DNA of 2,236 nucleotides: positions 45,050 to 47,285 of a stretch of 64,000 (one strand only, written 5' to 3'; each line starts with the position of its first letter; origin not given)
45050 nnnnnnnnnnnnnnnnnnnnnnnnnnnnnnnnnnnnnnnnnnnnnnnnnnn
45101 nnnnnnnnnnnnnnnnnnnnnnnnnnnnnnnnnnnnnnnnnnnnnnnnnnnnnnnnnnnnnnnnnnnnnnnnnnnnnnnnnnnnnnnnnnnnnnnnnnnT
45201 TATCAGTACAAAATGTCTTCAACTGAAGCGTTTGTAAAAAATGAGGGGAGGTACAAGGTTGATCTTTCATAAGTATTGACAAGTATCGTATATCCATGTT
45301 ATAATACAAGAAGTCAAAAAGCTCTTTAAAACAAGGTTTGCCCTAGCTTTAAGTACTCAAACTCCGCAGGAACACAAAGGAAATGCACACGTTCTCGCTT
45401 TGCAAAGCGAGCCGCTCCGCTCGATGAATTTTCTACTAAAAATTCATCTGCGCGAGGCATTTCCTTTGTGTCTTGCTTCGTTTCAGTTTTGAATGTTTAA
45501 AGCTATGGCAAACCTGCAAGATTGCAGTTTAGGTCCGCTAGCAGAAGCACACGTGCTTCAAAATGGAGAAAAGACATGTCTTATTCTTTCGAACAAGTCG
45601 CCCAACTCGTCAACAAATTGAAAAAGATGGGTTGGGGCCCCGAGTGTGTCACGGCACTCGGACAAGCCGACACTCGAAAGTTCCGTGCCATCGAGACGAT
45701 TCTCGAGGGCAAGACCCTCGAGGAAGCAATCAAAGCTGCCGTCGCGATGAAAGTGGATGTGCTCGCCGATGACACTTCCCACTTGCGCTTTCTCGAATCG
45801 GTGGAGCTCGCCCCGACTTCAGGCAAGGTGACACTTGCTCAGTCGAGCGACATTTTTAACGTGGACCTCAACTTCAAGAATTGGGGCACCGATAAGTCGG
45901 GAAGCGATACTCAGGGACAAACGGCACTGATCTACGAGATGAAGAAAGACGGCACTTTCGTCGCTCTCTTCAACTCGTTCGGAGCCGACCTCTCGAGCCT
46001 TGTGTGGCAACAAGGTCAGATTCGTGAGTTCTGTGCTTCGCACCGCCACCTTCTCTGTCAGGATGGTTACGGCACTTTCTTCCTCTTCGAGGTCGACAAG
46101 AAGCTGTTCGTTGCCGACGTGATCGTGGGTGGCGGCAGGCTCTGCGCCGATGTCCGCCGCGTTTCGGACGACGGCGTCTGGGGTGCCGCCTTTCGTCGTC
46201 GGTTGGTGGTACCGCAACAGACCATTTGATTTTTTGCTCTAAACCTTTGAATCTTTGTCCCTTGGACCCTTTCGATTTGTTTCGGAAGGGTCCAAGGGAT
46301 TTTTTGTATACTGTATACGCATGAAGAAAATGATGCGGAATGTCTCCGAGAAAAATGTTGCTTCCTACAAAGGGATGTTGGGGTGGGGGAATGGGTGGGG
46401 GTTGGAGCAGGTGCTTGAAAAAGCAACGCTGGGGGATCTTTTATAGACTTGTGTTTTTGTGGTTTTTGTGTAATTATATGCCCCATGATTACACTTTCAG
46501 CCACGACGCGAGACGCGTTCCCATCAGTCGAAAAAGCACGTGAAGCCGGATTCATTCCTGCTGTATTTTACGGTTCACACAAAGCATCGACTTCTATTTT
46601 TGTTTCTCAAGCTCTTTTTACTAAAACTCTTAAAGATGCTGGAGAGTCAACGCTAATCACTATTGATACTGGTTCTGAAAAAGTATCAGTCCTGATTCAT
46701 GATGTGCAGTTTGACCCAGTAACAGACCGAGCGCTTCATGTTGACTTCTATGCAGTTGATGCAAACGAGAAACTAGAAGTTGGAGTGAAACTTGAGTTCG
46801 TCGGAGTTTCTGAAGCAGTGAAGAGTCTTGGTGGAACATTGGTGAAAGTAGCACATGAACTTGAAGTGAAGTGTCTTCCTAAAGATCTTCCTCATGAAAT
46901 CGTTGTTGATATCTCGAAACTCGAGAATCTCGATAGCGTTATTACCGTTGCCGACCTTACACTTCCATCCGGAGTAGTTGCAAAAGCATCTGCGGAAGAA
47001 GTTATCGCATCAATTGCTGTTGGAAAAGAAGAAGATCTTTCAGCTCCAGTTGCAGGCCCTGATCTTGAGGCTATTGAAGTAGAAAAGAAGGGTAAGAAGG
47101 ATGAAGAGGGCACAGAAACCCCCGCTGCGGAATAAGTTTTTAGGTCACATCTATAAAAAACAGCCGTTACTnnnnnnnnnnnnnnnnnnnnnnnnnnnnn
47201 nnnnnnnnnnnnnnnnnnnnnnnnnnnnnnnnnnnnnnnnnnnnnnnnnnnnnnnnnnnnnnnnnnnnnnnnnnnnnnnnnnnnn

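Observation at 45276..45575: Family B copy 2 forms the 5' leader between a consensus promoter and a GC-rich foreign-looking gene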

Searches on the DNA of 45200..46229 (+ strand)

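Call 9: search_rna_families(source=window, start=45200, end=45650, threshold=evalue, max_evalue=10)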
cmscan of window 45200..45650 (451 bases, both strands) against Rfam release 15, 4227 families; matches with E-value up to 10: 1.
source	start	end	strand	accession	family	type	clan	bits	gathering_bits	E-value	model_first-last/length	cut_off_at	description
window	45382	45461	-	RF00537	snoMe28S-Am2634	Gene; snRNA; snoRNA; CD-box;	-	16.5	50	6.6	1-97/97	no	Small nucleolar RNA Me28S-Am2634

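Call 71: search_rna_families(sources=[L085, L086, L080, L072, L089], threshold=evalue, max_evalue=1)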
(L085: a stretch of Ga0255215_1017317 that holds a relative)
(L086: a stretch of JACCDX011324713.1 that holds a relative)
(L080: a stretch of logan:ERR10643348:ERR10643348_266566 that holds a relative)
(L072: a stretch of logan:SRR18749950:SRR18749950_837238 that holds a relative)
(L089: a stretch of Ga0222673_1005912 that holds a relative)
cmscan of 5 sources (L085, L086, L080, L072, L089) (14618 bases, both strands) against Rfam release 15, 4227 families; matches with E-value up to 1: 14.
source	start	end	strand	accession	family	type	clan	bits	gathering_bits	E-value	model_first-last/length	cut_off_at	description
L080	2398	2475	-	RF02631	Hrs13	Gene; sRNA;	-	34.6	52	1.7e-05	1-82/82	no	Hfq-regulated sRNA 13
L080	2527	2587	+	RF00932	mir-471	Gene; miRNA;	-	30.4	80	0.0055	1-66/66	no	mir-471 microRNA precursor family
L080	3578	3681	+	RF01761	wcaG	Cis-reg;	-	26.4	42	0.19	1-98/98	no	wcaG RNA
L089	1074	1137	+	RF04094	MIR537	Gene; miRNA;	-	26.1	100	0.025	1-151/151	no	MIR537 microRNA precursor family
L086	98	200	+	RF02422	Bp1_738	Gene; sRNA;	-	25.6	45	0.078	1-208/208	no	Burkholderia sRNA Bp1_Cand738_SIPHT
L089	1081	1130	+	RF01997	mir-969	Gene; miRNA;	-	23.9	61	0.88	1-86/86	no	mir-969 microRNA precursor family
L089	747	818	+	RF01751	potC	Cis-reg;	-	23.8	44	0.68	1-70/70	no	potC RNA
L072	142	212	-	RF02273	FsrA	Gene;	-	23.7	80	0.33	1-83/83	no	FsrA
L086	40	131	+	RF00512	Leu_leader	Cis-reg; leader;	-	22.9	50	0.56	1-148/148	no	Leucine operon leader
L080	3467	3534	+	RF03028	RT-7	Gene; sRNA;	-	22.1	116.8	0.096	1-191/191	no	RT-7 RNA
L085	405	452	+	RF04091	mir-72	Gene; miRNA;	CL00133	22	60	0.51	14-56/70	no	mir-72 microRNA precursor family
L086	567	647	+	RF00211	SNORD35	Gene; snRNA; snoRNA; CD-box;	CL00056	21.8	36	0.59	1-88/88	no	Small nucleolar RNA SNORD35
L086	2920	3046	+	RF00166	PrrB_RsmZ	Gene; sRNA;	CL00106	20.6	44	0.33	1-133/133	no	PrrB/RsmZ RNA family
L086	535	588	-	RF01145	sR14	Gene; snRNA; snoRNA; CD-box;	-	19.4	38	0.17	1-54/54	no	Small nucleolar RNA sR14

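Call 78: build_rna_model(alignment_id=A6, structure=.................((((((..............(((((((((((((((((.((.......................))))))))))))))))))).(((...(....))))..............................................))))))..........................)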
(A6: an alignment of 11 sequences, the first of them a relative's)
Model R2 built from alignment A6 (11 sequences, 193 columns); structure: as given.
model positions 147; base pairs 29; branch points 1; effective number of sequences 2.53; information 0.59 bits per position. Calibrated on 0.2 Mb of random sequence (short: E-values are rough).
structure used (alignment columns):
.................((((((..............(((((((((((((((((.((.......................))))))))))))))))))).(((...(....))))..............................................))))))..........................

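Call 79: search_with_rna_model(model_id=R2, sources=[window, L072, L073, L074, L075, L076, L077, L078, L079, L080, L081, L082, L083, L084, L085, L086, L087, L088, L089, L090, L091, L092, L093, L094, L095, L096, L097, L098, L099, L100, L101, L102, L103, L104, L105, L106, L107, L110, L111, L112], max_evalue=1)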
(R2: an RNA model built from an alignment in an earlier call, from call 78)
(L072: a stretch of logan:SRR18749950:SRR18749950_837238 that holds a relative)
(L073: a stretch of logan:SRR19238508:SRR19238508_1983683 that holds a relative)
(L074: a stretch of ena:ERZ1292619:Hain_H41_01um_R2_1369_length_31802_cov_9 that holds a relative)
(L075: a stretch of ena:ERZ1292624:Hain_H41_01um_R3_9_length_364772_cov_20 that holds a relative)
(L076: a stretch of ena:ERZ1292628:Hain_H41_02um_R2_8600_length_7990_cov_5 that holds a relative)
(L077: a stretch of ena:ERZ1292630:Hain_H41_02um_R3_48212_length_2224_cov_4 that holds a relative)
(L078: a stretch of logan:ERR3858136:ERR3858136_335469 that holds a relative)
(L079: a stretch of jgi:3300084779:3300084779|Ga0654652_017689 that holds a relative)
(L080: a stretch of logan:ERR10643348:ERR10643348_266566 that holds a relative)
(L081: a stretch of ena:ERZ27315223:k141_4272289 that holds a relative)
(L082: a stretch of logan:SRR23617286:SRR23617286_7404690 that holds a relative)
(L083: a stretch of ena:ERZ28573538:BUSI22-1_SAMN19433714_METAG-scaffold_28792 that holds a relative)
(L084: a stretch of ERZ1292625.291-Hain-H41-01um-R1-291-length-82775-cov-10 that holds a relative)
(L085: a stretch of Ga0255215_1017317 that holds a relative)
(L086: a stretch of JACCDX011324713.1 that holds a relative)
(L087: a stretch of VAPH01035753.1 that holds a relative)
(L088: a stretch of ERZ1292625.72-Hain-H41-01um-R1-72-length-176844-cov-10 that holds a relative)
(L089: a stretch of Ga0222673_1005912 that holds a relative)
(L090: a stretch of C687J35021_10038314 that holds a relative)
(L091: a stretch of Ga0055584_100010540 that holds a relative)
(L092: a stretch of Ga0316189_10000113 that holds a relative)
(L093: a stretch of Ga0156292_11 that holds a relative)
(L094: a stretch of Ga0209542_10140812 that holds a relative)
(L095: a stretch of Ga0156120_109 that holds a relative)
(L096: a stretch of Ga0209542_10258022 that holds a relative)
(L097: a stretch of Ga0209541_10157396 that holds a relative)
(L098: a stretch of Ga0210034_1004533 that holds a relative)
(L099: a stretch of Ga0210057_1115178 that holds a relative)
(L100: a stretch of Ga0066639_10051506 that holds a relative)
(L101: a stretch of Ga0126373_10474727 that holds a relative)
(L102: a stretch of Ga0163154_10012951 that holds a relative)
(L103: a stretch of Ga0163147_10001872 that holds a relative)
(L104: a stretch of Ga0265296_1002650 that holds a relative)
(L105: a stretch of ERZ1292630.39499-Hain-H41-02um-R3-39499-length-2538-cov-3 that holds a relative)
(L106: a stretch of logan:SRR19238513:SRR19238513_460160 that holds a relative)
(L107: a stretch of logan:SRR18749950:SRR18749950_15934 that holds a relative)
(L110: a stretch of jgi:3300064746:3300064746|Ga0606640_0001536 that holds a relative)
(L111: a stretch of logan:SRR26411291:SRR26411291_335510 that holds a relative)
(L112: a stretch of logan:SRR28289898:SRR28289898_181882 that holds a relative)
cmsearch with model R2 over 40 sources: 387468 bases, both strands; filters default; matches with E-value up to 1: 40.
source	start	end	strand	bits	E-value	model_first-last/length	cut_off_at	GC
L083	2459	2606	+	140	1e-24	1-147/147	no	0.41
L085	383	535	+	135.4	8.6e-24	1-147/147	no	0.42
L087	9756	9899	+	134.4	1.3e-23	1-147/147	no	0.4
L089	1062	1204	+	132.5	3.2e-23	1-147/147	no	0.42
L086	208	360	+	131.3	5.7e-23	1-147/147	no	0.39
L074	4899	5048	+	123.5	2e-21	1-147/147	no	0.45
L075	4899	5048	+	123.5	2e-21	1-147/147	no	0.45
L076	4899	5048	+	123.5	2e-21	1-147/147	no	0.45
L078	93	242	+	123.5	2e-21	1-147/147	no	0.45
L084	978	1127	+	123.5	2e-21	1-147/147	no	0.45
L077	691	840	+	123.3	2.2e-21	1-147/147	no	0.45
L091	2807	2956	+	123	2.5e-21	1-147/147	no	0.31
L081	3859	4018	+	115.2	9e-20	1-147/147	no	0.43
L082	1751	1910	+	115.2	9e-20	1-147/147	no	0.43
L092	9796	9932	+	105.8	6.6e-18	1-147/147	no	0.38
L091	4075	4211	+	104.2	1.4e-17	1-147/147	no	0.36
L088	9811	9965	+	100.7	6.9e-17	1-147/147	no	0.48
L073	1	127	+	58.1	2.1e-08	27-147/147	5'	0.39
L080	2503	2669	+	54.7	9.5e-08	1-147/147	no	0.47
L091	4033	4167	-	52.2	3e-07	1-147/147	no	0.33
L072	4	143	+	49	1.3e-06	1-147/147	no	0.39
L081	3818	3956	-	47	3.3e-06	1-147/147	no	0.37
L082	1710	1848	-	47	3.3e-06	1-147/147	no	0.37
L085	336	464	-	43.8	1.4e-05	1-147/147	no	0.33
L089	1021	1154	-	43.8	1.5e-05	1-147/147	no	0.37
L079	3881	4019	+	43.7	1.5e-05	1-147/147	no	0.37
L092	9743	9888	-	40.6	6.1e-05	1-147/147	no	0.31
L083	2413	2542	-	37.7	0.00024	1-147/147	no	0.32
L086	229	279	-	35.8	0.00057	21-71/147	no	0.31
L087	9775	9825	-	35.3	0.00069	21-71/147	no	0.31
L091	2826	2882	-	33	0.002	21-71/147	no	0.3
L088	9764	9908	-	32.6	0.0024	1-147/147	no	0.39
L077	711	763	-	32.5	0.0026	21-71/147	no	0.36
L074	4919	4971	-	32.5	0.0026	21-71/147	no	0.36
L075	4919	4971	-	32.5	0.0026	21-71/147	no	0.36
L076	4919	4971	-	32.5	0.0026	21-71/147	no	0.36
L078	113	165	-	32.5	0.0026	21-71/147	no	0.36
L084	998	1050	-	32.5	0.0026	21-71/147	no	0.36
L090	466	617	+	21.1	0.47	1-147/147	no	0.43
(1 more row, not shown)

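Call 88: search_dna_similar(query=window:45383-45460:+, collection=phages, mode=distant, max_evalue=0.1, max_rows=10)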
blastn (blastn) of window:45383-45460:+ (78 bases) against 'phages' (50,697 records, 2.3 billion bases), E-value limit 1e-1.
No match.

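Call 89: search_dna_similar(query=window:45383-45460:+, collection=plasmids, mode=distant, max_evalue=0.1, max_rows=10)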
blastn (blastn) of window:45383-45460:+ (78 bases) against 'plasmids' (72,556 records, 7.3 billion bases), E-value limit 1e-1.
No match.

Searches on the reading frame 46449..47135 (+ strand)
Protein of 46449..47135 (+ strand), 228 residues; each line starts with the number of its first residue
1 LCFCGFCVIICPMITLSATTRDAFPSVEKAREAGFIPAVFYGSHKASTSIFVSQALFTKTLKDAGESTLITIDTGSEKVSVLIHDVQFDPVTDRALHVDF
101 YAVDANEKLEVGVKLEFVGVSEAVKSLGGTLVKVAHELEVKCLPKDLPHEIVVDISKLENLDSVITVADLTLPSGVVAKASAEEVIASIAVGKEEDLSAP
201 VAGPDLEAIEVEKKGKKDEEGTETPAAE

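Call 10: search_protein_families(library=pfam, proteins=[window:46449-47135:+], max_evalue=0.01)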
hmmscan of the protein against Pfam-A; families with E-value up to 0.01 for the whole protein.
window:46449-47135:+ (228 aa): 2 families
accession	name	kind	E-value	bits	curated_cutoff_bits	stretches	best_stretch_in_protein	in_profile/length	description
PF14693.11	Ribosomal_TL5_C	-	5.2e-21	75.2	27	1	108-190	1-81/84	Ribosomal protein TL5, C-terminal domain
PF01386.24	Ribosomal_L25p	-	1.4e-18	67.5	23.6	1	16-100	1-82/82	Ribosomal L25p family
